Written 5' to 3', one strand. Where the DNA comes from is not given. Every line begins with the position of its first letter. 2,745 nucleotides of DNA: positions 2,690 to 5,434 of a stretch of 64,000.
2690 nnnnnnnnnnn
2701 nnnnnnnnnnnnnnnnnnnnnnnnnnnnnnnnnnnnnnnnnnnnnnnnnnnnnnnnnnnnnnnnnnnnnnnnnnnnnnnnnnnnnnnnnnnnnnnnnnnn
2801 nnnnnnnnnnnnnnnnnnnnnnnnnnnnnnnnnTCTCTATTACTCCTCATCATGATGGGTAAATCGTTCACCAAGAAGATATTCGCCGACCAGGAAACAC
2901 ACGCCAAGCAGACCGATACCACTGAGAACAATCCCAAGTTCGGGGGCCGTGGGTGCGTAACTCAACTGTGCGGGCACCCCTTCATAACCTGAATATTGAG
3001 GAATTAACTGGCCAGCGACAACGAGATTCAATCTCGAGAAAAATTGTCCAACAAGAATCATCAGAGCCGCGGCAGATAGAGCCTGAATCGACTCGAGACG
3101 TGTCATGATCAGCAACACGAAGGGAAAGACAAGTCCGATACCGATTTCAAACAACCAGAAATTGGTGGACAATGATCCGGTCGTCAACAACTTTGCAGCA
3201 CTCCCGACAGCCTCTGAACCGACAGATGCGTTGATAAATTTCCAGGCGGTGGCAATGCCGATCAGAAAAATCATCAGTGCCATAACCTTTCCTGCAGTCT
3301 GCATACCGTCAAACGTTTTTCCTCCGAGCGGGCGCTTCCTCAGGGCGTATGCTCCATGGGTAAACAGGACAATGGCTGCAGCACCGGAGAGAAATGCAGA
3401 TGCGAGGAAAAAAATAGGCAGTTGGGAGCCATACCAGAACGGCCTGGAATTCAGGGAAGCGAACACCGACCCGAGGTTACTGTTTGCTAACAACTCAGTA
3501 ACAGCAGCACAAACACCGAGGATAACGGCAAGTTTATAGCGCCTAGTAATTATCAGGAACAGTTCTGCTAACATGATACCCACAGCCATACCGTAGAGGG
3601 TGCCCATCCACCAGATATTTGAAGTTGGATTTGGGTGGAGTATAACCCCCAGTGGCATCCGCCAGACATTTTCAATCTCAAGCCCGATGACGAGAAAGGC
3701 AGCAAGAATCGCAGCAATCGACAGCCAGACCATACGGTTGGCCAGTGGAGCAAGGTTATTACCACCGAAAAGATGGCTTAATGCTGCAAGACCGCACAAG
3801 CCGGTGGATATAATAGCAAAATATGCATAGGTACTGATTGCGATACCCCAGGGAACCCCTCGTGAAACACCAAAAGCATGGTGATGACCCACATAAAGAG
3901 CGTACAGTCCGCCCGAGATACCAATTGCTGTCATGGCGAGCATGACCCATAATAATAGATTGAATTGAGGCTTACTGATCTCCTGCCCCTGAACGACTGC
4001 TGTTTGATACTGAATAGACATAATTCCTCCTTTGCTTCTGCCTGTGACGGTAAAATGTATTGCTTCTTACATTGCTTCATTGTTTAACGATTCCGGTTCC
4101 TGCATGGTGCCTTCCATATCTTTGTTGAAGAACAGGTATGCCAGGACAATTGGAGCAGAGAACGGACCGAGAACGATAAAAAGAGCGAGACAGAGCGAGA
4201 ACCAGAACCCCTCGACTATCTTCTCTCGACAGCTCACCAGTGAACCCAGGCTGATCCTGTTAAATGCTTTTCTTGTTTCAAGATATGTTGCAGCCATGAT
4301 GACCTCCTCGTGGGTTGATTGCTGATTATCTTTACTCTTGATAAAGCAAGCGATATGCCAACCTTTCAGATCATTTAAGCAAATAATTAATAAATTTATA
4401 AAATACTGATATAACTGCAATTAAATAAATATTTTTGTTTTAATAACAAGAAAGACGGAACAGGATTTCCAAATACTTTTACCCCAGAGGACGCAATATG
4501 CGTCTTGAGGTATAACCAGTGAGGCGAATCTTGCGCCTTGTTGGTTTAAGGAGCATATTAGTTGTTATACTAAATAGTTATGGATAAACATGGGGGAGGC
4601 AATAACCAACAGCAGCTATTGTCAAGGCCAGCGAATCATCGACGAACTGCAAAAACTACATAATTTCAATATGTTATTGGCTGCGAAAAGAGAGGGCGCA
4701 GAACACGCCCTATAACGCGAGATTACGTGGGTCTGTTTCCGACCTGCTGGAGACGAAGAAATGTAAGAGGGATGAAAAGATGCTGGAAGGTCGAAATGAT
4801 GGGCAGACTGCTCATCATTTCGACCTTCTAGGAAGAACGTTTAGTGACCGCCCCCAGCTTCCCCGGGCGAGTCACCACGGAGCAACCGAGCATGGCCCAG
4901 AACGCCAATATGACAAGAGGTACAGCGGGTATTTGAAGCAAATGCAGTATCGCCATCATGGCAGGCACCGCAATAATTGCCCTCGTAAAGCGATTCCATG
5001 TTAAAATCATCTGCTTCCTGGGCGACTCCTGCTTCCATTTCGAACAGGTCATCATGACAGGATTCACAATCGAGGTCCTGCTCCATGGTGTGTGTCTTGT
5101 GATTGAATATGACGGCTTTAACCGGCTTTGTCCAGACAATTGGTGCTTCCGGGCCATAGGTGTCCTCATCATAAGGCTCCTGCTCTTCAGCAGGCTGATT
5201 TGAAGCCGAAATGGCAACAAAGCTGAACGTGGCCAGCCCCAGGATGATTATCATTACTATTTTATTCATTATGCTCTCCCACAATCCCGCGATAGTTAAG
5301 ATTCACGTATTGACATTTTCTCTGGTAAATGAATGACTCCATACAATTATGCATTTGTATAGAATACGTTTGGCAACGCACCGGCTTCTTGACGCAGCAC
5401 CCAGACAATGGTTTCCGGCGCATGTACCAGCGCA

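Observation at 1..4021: Two NrfD-like membrane proteins are each followed by a Cys-rich MerR/HspR-type regulator, with no Fe-S partner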

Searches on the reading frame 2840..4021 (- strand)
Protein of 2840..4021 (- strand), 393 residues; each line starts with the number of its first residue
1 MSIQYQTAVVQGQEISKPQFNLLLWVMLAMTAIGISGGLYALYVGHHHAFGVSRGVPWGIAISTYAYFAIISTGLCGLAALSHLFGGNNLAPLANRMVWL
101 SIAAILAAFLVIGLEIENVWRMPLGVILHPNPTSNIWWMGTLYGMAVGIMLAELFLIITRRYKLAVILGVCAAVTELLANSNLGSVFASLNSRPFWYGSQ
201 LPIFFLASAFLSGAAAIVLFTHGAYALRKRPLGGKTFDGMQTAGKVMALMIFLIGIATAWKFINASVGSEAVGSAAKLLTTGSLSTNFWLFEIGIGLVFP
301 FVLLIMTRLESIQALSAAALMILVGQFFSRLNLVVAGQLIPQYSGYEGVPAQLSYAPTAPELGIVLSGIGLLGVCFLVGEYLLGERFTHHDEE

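Call 6: search_protein_families(library=pfam, proteins=[window:2840-4021:-], max_evalue=0.01)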
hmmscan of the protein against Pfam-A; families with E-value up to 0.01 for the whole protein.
window:2840-4021:- (393 aa): 2 families
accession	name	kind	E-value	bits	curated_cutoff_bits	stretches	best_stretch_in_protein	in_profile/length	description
PF03916.19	NrfD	-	4.9e-24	86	25.8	1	54-340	7-311/313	Polysulphide reductase, NrfD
PF14589.11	NrfD_2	-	1.5e-08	35.2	27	1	92-338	44-273/281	Polysulfide reductase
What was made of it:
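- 2840..4021 (-): nrfD-B. 393-aa, 10-helix NrfD-family subunit. PF03916 86 bits (call 6).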

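Call 7: search_protein_families(library=ncbifam, proteins=[window:2840-4021:-], max_evalue=0.01)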
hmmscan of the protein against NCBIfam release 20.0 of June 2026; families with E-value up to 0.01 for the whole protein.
window:2840-4021:- (393 aa): 3 families
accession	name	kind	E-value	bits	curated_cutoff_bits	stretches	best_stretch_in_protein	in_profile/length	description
NF045798.1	DsrP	equivalog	7.1e-06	25.7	350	1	19-372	11-331/346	sulfate reduction electron transfer complex DsrMKJOP subunit DsrP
TIGR03148.1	cyt_nit_nrfD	equivalog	0.00014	21.3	347.6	1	158-339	134-313/316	cytochrome c nitrite reductase subunit NrfD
NF045714.1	sulf_resp_HmcC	equivalog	0.00031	20.2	550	1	34-365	15-347/376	sulfate respiration complex protein HmcC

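Call 58: find_homologous_proteins(query=window:2840-4021:-, max_evalue=0.00001)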
Query window:2840-4021:- (393 aa): 931 proteins with E <= 0.00001 among 8000 candidates; the best 120 are listed.
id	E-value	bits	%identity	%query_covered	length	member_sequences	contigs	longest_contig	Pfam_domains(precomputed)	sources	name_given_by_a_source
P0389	3.3e-234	795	93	100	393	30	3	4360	PF03916.20,PF14589.11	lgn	-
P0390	1.3e-233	793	93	100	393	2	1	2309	PF03916.20,PF14589.11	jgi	-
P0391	2.3e-233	792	92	100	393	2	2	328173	PF03916.20,PF14589.11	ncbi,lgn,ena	-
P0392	6.5e-233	791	92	100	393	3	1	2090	PF03916.20,PF14589.11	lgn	-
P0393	3.0e-229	779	91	100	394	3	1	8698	PF03916.20,PF14589.11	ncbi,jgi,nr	ncbi:MAG: NrfD/PsrC family molybdoenzyme membrane anchor subunit [Desulfocapsaceae bacterium]|jgi:mo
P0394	5.4e-228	775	91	100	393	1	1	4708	PF03916.20,PF14589.11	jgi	-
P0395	1.5e-227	773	90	100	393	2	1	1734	PF03916.20,PF14589.11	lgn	-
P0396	3.3e-225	765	89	100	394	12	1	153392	PF03916.20,PF14589.11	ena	-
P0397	1.6e-217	740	88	99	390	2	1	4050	PF03916.20,PF14589.11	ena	-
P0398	1.8e-211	720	83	100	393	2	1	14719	PF03916.20,PF14589.11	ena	-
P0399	3.8e-211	719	83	100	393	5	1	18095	PF03916.20,PF14589.11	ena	-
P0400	9.5e-207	705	83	99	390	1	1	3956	PF03916.20,PF14589.11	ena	-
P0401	5.7e-206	702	80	100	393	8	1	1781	PF03916.20,PF14589.11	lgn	-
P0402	1.0e-205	701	81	100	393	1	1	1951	PF03916.20,PF14589.11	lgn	-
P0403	1.3e-205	701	81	100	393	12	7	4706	PF03916.20,PF14589.11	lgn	-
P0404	1.2e-203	694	79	100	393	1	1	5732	PF03916.20,PF14589.11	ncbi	ncbi:MAG: NrfD/PsrC family molybdoenzyme membrane anchor subunit [Desulfocapsaceae bacterium]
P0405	4.3e-203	693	80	100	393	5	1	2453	PF03916.20,PF14589.11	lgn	-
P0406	4.2e-202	689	80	100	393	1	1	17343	PF03916.20,PF14589.11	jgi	jgi:Ni/Fe-hydrogenase subunit HybB-like protein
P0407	9.2e-201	685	78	100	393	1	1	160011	PF03916.20,PF14589.11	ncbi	-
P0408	1.4e-200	684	79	100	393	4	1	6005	PF03916.20,PF14589.11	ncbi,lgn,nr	ncbi:MAG: polysulfide reductase NrfD [Desulfofustis sp.]|nr:polysulfide reductase NrfD [Desulfofusti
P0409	1.5e-200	684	79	100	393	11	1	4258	PF03916.20,PF14589.11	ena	-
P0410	1.7e-200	684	78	100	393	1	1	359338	PF03916.20,PF14589.11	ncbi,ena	-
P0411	2.7e-200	683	79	100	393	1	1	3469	PF03916.20,PF14589.11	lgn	-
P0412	5.7e-200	682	78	100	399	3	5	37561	PF03916.20,PF14589.11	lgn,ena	-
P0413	6.7e-200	682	79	100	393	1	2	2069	PF03916.20,PF14589.11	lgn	-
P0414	7.6e-199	679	79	100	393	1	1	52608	PF03916.20,PF14589.11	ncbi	-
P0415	9.3e-199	678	79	100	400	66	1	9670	PF03916.20,PF14589.11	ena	-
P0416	9.6e-199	678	78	100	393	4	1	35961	PF03916.20,PF14589.11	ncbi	-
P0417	2.4e-198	677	79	100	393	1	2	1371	PF03916.20,PF14589.11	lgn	-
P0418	5.9e-198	676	78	100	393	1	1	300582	PF03916.20,PF14589.11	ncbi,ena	-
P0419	7.6e-198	675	78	100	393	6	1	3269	PF03916.20,PF14589.11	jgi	jgi:Ni/Fe-hydrogenase subunit HybB-like protein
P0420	1.0e-197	675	76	100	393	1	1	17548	PF03916.20,PF14589.11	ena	-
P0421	2.2e-197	674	77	100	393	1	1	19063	PF03916.20,PF14589.11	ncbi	-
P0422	3.3e-197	673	79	100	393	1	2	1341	PF03916.20,PF14589.11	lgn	-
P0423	1.0e-196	672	78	100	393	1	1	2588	PF03916.20,PF14589.11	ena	-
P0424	2.4e-196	670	78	100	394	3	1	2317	PF03916.20,PF14589.11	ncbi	-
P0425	3.6e-196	670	77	100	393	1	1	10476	PF03916.20,PF14589.11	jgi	-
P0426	3.6e-196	670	77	100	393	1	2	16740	PF03916.20,PF14589.11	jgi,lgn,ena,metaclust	metaclust:\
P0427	9.0e-196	669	78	100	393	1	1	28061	PF03916.20,PF14589.11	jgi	-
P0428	1.7e-195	668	77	100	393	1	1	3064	PF03916.20,PF14589.11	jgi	-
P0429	2.2e-195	667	78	100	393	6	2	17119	PF03916.20,PF14589.11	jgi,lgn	jgi:molybdopterin-containing oxidoreductase family membrane subunit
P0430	2.6e-195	667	76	100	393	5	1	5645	PF03916.20,PF14589.11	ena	-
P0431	3.3e-195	667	77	100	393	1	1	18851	PF03916.20,PF14589.11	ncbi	-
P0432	1.9e-194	664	78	100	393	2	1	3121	PF03916.20,PF14589.11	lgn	-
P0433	2.5e-194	664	78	100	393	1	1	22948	PF03916.20,PF14589.11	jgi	-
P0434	3.2e-194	663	78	100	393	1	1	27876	PF03916.20,PF14589.11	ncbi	-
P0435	2.4e-192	657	75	100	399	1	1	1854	PF03916.20,PF14589.11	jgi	-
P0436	1.9e-190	651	74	100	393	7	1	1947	PF03916.20,PF14589.11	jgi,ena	jgi:Ni/Fe-hydrogenase subunit HybB-like protein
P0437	2.8e-185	634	73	100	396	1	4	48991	PF03916.20,PF14589.11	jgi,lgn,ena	-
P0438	1.1e-182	625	74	100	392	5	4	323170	PF03916.20,PF14589.11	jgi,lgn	jgi:Ni/Fe-hydrogenase subunit HybB-like protein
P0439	6.8e-176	603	77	89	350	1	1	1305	PF03916.20,PF14589.11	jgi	-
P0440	3.0e-156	538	69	89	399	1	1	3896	PF03916.20,PF14589.11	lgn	-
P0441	4.7e-155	534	65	96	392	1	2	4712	PF03916.20,PF14589.11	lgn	-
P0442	5.1e-155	534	65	96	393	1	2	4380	PF03916.20,PF14589.11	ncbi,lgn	-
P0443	5.9e-155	534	64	98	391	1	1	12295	PF03916.20,PF14589.11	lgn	-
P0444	2.8e-154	532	69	91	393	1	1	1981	PF03916.20,PF14589.11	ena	-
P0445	8.4e-154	530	64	98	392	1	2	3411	PF03916.20,PF14589.11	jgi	-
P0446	1.5e-153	530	68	96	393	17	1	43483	PF03916.20,PF14589.11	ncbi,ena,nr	ncbi:MAG: polysulfide reductase NrfD [Desulfobulbaceae bacterium]|nr:MAG: polysulfide reductase NrfD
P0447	3.4e-153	528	68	96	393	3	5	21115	PF03916.20,PF14589.11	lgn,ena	-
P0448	3.8e-153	528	63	100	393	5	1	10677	PF03916.20,PF14589.11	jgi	-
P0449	4.4e-153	528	66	95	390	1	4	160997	PF03916.20,PF14589.11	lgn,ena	-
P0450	9.0e-153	527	65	96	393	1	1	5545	PF03916.20,PF14589.11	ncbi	-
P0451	9.3e-153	527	69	92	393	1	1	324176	PF03916.20,PF14589.11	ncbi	-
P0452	2.2e-152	526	64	97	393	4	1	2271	PF03916.20,PF14589.11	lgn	-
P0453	2.7e-152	525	65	95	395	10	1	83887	PF03916.20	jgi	jgi:Ni/Fe-hydrogenase subunit HybB-like protein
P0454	4.3e-152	525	65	95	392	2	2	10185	PF03916.20,PF14589.11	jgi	jgi:Ni/Fe-hydrogenase subunit HybB-like protein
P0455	1.0e-151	523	66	96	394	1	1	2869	PF03916.20,PF14589.11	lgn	-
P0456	1.4e-151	523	64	100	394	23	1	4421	PF03916.20,PF14589.11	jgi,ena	-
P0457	1.5e-151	523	64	98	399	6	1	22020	PF03916.20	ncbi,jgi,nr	ncbi:MAG: polysulfide reductase NrfD [Deltaproteobacteria bacterium]|nr:polysulfide reductase NrfD [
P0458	1.6e-151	523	62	98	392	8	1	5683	PF03916.20,PF14589.11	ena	-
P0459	2.2e-151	522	65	97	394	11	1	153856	PF03916.20,PF14589.11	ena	-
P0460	2.3e-151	522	63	98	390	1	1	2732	PF03916.20,PF14589.11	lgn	-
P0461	2.6e-151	522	64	98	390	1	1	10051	PF03916.20,PF14589.11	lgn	-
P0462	3.0e-151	522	64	95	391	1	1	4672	PF03916.20,PF14589.11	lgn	-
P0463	3.2e-151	522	63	98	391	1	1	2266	PF03916.20,PF14589.11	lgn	-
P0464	3.7e-151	522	65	95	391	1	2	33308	PF03916.20,PF14589.11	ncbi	-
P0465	4.6e-151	521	64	95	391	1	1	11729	PF03916.20,PF14589.11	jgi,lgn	jgi:Ni/Fe-hydrogenase subunit HybB-like protein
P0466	5.8e-151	521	65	95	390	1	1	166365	PF03916.20,PF14589.11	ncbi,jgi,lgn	ncbi:MAG: Ni/Fe-hydrogenase subunit HybB-like protein [Desulforhopalus sp.]|jgi:Ni/Fe-hydrogenase su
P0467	6.1e-151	521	64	95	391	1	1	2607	PF03916.20,PF14589.11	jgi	jgi:Ni/Fe-hydrogenase subunit HybB-like protein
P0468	6.3e-151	521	65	93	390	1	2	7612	PF03916.20,PF14589.11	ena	-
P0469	6.7e-151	521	62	98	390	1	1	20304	PF03916.20,PF14589.11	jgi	-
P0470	6.9e-151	521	63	98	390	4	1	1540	PF03916.20,PF14589.11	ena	-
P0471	7.5e-151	521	62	98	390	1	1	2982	PF03916.20,PF14589.11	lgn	-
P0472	9.1e-151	520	65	96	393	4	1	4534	PF03916.20,PF14589.11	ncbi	-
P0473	9.6e-151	520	62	100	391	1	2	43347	PF03916.20,PF14589.11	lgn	-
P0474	1.4e-150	520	64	95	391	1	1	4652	PF03916.20,PF14589.11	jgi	jgi:Ni/Fe-hydrogenase subunit HybB-like protein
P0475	1.8e-150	519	65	96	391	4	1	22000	PF03916.20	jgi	jgi:molybdopterin-containing oxidoreductase family membrane subunit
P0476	1.9e-150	519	64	95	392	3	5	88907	PF03916.20,PF14589.11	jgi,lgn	jgi:Ni/Fe-hydrogenase subunit HybB-like protein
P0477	1.9e-150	519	65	94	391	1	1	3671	PF03916.20,PF14589.11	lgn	-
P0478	2.0e-150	519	64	94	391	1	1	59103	PF03916.20,PF14589.11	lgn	-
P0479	2.4e-150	519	63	98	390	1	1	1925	PF03916.20,PF14589.11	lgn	-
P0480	2.7e-150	519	61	99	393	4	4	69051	PF03916.20,PF14589.11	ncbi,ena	-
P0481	3.6e-150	518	63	98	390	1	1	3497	PF03916.20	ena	-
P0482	4.1e-150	518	65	95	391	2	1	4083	PF03916.20,PF14589.11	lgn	-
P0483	4.4e-150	518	63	98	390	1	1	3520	PF03916.20,PF14589.11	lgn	-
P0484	4.8e-150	518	64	96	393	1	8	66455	PF03916.20,PF14589.11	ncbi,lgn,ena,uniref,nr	ncbi:MAG: polysulfide reductase NrfD [Desulfobulbaceae bacterium]|uniref:Polysulfide reductase NrfD 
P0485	5.0e-150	518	61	100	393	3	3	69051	PF03916.20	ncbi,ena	-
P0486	6.5e-150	518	64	95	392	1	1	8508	PF03916.20,PF14589.11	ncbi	-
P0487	7.8e-150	517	62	98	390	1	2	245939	PF03916.20,PF14589.11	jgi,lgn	jgi:Ni/Fe-hydrogenase subunit HybB-like protein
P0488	8.0e-150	517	64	95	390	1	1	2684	PF03916.20,PF14589.11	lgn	-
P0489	8.1e-150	517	65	93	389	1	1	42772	PF03916.20,PF14589.11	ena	-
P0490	8.3e-150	517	63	97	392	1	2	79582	PF03916.20,PF14589.11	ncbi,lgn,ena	-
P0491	8.8e-150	517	62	97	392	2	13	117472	PF03916.20,PF14589.11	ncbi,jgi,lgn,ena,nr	ncbi:MAG: polysulfide reductase NrfD [Desulfobulbaceae bacterium BRH_c16a]|nr:MAG: polysulfide reduc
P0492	9.6e-150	517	65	94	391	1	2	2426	PF03916.20,PF14589.11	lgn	-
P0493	1.0e-149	517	64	95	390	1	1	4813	PF03916.20,PF14589.11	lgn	-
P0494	1.1e-149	517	61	99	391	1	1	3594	PF03916.20,PF14589.11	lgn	-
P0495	1.1e-149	517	64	95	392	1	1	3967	PF03916.20,PF14589.11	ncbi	-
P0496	1.5e-149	516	63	96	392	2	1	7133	PF03916.20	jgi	-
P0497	1.5e-149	516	62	98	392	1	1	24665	PF03916.20,PF14589.11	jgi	-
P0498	1.9e-149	516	65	93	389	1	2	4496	PF03916.20,PF14589.11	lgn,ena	-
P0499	2.6e-149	516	62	98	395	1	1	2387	PF03916.20,PF14589.11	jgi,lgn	jgi:molybdopterin-containing oxidoreductase family membrane subunit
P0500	2.9e-149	515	60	99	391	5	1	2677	PF03916.20,PF14589.11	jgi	jgi:molybdopterin-containing oxidoreductase family membrane subunit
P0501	3.0e-149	515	60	99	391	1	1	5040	PF03916.20,PF14589.11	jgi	jgi:molybdopterin-containing oxidoreductase family membrane subunit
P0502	3.5e-149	515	62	97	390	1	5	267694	PF03916.20,PF14589.11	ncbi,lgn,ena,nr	ncbi:MAG: polysulfide reductase NrfD [Desulfotalea sp.]|nr:MAG: polysulfide reductase NrfD [Desulfot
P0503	3.6e-149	515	63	98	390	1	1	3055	PF03916.20,PF14589.11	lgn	-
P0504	3.8e-149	515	64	94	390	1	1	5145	PF03916.20,PF14589.11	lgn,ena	-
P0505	3.8e-149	515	63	95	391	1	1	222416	PF03916.20,PF14589.11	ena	-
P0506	4.2e-149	515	63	97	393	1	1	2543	PF03916.20,PF14589.11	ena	-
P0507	4.2e-149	515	63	95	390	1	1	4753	PF03916.20,PF14589.11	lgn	-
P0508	5.7e-149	514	63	98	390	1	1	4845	PF03916.20,PF14589.11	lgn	-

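Call 76: predict_structure(alignment_id=A4)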
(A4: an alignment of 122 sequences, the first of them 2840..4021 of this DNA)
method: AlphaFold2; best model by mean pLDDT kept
length: 393 residues; sequences in the alignment: 122
mean_pLDDT: 81.6   pTM: 0.86
mean pLDDT of the five models: 81.6, 79.3, 79.2, 78.7, 75.2
residues with pLDDT >= 90: 168; 70-90: 144; 50-70: 55; < 50: 26
segments of 3 or more residues with pLDDT < 50: 1-12, 119-125, 390-393
pLDDT, mean of each block of 10 residues (from residue 1): 36 65 95 89 66 60 90 94 75 91 94 65 49 64 90 90 89 90 66 56 87 97 89 89 96 91 80 83 91 96 96 96 95 81 73 82 92 95 72 42
secondary structure, 60 per line:
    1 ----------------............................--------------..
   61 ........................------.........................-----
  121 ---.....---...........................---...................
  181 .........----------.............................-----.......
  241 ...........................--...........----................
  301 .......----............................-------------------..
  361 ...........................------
elements in order: H17-44 H59-84 H91-115 H124-128 H132-158 H162-189 H200-228 H234-267 H270-280 H285-307 H312-339 H359-387
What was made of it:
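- The predicted cytoplasmic surface of NrfD is tiny: short loops and a roughly 10-residue tail (call 76).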

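Call 79: fold_search(model_id=the predicted structure, library=pdb)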
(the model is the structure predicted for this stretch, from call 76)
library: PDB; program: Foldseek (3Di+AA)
matches with E <= 10: 654; with E <= 0.001: 10
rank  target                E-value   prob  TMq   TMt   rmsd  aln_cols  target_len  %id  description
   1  6btm_C                2.5e-09  1.00  0.79  0.69   4.0       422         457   16  Structure of Alternative Complex III from Flavobacterium johnsoniae (Wild Type) (released 2018-05-09)
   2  8k9e_C                4.5e-09  1.00  0.76  0.67   4.3       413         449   16  Cryo-EM structure of the photosynthetic alternative complex III from Chloroflexus aurantiacus at 3.3 angstrom (released 2024-03-06)
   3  6lod_C                2.0e-08  1.00  0.69  0.60   7.4       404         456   17  Cryo-EM structure of the air-oxidized photosynthetic alternative complex III from Roseiflexus castenholzii (released 2020-11-04)
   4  6f0k_C                2.6e-08  1.00  0.74  0.66   4.7       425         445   18  Alternative complex III (released 2018-05-09)
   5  8k9e_F                1.4e-07  1.00  0.64  0.63   6.4       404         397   14  Cryo-EM structure of the photosynthetic alternative complex III from Chloroflexus aurantiacus at 3.3 angstrom (released 2024-03-06)
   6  9ilt_F                8.5e-07  1.00  0.64  0.64   6.1       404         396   15  Crystal structure of alternative complex III from Chloroflexus aurantiacus (released 2025-03-19)
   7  6lod_F                7.9e-06  1.00  0.67  0.67   5.6       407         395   13  Cryo-EM structure of the air-oxidized photosynthetic alternative complex III from Roseiflexus castenholzii (released 2020-11-04)
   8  6btm_F                2.2e-05  1.00  0.65  0.64   6.2       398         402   16  Structure of Alternative Complex III from Flavobacterium johnsoniae (Wild Type) (released 2018-05-09)
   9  2vpw_C                1.7e-04  1.00  0.46  0.68   5.8       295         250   19  Polysulfide reductase with bound menaquinone (released 2008-06-10)
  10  6f0k_F                9.3e-04  1.00  0.65  0.67   6.9       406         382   12  Alternative complex III (released 2018-05-09)
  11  7d5i_A                7.9e-03  1.00  0.44  0.40   9.3       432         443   14  Structure of Mycobacterium smegmatis bd complex in the apo-form. (released 2021-06-23)
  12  8b4o_A                1.2e-02  1.00  0.49  0.45   8.5       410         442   13  Cryo-EM structure of cytochrome bd oxidase from C. glutamicum (released 2022-12-28)
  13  9r2g_A                2.0e-02  1.00  0.50  0.51   7.7       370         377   11  Cytochrome bd II oxidase qOR-2 type from Mycobacterium smegmatis (released 2026-03-04)
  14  7p5m_A                2.4e-02  0.35  0.13  0.13  30.6       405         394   12  Cryo-EM structure of human TTYH2 in lipid nanodiscs (released 2021-08-11)
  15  6rx4_A                3.3e-02  1.00  0.47  0.40  11.4       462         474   14  THE STRUCTURE OF BD OXIDASE FROM ESCHERICHIA COLI (released 2019-11-20)
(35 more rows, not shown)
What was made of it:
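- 2840..4021 (-): Best PDB matches are ActC and ActF of alternative complex III, then PsrC (calls 76, 79).
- On NrfD/PsrC family (PF03916): Foldseek matches: ActC 6btm_C (TMq 0.79) and PsrC 2vpw_C (TMt 0.68) (calls 76, 79).
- Closest known: Alternative complex III. Same: NrfD-B models as a 10-helix ActC/ActF-like protein (call 79).
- The NrfD-B model matches ActC (TMq 0.79), ActF and PsrC (calls 76, 79).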

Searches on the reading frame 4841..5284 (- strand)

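Call 6: search_protein_families(library=pfam, proteins=[window:4841-5284:-], max_evalue=0.01)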
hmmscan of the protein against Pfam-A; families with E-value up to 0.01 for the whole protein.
window:4841-5284:- (147 aa): 3 families
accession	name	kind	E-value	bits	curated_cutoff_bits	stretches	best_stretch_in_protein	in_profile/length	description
PF14522.11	Cytochrome_C7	-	1.9e-15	56.8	24.8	1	58-125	1-66/67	Cytochrome c7 and related cytochrome c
PF14537.11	Cytochrom_c3_2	-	7.7e-05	23.5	25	1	66-125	22-78/79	Cytochrome c3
PF02085.21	Cytochrom_CIII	-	8.4e-05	23.3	22.9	1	54-125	17-82/101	Class III cytochrome C family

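Call 7: search_protein_families(library=ncbifam, proteins=[window:4841-5284:-], max_evalue=0.01)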
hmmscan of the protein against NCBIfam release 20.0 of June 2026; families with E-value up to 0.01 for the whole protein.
window:4841-5284:- (147 aa): 3 families
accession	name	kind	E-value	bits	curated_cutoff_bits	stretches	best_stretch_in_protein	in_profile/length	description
TIGR04257.1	nanowire_3heme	domain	3.7e-21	75.1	40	1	52-125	7-74/75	c(7)-type cytochrome triheme domain-containing protein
NF041781.1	mnquin_red_QrcA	equivalog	0.0012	18.5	180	1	53-125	103-173/174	menaquinone reductase multiheme cytochrome c subunit QrcA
NF045713.1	CxxCH_16_HmcA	equivalog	0.0027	16.4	400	0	53-125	291-368/541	sulfate respiration complex hexadecaheme cytochrome HmcA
